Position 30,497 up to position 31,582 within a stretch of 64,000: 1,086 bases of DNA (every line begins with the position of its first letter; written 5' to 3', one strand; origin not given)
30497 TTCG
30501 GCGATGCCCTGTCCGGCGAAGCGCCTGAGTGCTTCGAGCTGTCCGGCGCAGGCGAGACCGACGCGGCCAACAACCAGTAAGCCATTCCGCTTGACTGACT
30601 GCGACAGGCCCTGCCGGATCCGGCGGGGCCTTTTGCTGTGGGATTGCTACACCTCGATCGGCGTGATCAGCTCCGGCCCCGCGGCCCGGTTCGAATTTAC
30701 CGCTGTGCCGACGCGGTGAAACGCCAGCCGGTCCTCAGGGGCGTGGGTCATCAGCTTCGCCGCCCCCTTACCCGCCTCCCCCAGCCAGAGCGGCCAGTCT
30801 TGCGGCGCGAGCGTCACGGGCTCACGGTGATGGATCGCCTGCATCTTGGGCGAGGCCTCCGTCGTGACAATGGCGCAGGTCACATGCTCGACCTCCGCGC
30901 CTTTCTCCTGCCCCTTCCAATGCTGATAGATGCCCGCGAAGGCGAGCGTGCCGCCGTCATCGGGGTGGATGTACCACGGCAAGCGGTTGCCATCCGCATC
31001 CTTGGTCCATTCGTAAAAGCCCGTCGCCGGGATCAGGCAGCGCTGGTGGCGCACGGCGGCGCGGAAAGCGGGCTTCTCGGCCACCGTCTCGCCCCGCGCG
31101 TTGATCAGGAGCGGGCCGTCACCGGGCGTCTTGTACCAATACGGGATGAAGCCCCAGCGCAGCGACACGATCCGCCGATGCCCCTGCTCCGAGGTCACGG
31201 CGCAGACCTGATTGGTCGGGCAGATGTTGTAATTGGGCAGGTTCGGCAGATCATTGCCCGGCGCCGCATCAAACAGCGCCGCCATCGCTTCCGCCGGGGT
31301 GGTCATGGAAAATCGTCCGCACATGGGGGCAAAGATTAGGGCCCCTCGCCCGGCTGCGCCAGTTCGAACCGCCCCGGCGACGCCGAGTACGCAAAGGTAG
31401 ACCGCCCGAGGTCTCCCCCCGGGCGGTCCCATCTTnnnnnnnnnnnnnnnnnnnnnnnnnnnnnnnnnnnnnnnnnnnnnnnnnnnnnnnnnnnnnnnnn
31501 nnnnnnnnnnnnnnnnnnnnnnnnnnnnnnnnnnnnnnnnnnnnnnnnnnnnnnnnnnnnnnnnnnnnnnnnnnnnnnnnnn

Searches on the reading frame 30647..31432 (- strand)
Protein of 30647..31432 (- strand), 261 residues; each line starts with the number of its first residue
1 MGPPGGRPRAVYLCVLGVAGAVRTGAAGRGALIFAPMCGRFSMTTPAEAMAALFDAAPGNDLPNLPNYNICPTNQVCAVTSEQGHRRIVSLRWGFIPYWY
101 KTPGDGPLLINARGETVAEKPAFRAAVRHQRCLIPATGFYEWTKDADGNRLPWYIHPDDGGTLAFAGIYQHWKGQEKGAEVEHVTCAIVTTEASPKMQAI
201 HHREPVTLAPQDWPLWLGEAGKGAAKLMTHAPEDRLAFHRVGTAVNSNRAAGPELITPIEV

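Call 8: search_protein_families(library=pfam, proteins=[window:30647-31432:-])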
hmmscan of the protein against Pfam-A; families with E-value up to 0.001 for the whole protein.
window:30647-31432:- (261 aa): 1 family
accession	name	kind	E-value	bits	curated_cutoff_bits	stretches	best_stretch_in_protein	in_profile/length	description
PF02586.19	SRAP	-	1.9e-66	224.1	27.1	1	37-247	1-213/214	SOS response associated peptidase (SRAP)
